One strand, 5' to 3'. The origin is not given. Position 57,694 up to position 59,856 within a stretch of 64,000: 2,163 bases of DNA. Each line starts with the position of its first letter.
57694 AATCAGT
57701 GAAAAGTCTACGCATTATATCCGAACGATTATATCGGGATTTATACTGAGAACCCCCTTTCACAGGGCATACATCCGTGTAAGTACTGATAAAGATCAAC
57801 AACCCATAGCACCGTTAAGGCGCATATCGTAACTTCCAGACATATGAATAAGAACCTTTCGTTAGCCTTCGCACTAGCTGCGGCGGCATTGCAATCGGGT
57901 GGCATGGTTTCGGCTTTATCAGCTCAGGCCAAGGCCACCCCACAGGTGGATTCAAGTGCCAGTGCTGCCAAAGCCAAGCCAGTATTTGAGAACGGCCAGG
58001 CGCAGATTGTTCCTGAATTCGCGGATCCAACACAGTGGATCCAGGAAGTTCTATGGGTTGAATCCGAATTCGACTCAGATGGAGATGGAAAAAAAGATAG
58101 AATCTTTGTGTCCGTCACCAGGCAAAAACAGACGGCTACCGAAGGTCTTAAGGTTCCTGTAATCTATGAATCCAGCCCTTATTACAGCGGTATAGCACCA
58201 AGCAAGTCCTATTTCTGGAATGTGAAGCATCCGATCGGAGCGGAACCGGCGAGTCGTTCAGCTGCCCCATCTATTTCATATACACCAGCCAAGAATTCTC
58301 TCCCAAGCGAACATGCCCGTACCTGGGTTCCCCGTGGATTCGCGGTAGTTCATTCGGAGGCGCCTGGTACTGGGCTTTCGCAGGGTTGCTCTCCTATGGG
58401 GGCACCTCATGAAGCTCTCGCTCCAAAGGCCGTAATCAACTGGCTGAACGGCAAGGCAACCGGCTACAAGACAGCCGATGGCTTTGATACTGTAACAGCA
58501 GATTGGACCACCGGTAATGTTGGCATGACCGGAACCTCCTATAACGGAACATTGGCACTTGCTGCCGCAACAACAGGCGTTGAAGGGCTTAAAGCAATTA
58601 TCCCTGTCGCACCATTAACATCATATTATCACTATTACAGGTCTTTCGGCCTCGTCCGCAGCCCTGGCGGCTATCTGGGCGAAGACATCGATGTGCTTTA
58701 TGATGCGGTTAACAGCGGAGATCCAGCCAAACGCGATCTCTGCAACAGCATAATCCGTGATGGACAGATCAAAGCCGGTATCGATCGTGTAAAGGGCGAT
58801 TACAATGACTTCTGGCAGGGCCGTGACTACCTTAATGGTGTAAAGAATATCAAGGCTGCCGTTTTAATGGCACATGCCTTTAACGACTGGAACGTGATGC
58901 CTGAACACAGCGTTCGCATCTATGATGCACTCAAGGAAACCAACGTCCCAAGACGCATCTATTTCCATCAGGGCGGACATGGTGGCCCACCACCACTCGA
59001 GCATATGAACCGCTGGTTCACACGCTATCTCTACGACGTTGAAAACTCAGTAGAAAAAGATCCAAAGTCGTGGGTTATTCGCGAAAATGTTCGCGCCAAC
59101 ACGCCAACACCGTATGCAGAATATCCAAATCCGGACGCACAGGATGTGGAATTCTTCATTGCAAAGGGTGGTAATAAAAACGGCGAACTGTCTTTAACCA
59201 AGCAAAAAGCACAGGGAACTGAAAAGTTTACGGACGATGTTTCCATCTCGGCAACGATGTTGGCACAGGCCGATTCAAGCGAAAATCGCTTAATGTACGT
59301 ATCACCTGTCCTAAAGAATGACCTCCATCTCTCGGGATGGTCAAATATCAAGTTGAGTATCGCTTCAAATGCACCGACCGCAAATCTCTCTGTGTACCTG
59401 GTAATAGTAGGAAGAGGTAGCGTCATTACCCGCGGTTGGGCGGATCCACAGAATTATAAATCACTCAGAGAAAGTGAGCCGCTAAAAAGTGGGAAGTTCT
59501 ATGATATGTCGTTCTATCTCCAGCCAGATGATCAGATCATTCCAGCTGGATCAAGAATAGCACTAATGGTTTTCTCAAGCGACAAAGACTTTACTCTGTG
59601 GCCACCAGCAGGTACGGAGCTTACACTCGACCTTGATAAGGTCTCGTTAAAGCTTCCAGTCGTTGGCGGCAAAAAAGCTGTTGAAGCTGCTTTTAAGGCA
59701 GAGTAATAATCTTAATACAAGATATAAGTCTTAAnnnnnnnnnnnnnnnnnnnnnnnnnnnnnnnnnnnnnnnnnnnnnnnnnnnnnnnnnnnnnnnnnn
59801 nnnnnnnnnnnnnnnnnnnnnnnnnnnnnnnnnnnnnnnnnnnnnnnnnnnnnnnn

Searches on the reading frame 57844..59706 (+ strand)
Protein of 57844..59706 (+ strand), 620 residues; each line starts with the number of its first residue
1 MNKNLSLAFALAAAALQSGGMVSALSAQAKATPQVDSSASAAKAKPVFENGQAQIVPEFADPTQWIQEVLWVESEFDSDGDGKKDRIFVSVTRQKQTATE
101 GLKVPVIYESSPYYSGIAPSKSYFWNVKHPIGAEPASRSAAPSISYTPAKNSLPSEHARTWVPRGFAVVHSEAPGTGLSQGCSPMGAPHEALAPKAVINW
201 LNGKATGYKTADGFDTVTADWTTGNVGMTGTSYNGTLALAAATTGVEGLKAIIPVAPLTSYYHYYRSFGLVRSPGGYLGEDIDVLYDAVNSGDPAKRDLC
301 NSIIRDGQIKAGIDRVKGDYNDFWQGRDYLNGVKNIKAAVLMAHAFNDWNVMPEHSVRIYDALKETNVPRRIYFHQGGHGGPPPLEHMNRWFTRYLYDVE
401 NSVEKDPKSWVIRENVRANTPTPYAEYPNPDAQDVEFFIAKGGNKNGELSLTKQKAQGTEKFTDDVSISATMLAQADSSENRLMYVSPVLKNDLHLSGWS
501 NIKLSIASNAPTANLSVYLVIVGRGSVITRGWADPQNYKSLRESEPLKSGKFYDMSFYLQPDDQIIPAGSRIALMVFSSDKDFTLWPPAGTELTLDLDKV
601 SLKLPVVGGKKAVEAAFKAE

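Call 36: search_protein_families(library=pfam, proteins=[window:57844-59706:+])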
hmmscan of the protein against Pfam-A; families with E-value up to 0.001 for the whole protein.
window:57844-59706:+ (620 aa): 3 families
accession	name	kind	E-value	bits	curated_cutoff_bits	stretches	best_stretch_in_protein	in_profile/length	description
PF02129.25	Peptidase_S15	-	2.2e-58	198.4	23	1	82-380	2-261/262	X-Pro dipeptidyl-peptidase (S15 family)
PF08530.16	PepX_C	-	3e-35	122.5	22.5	1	401-600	1-200/217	X-Pro dipeptidyl-peptidase C-terminal non-catalytic domain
PF00326.27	Peptidase_S9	-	1.2e-07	31.9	22.6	1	330-388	135-196/213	Prolyl oligopeptidase family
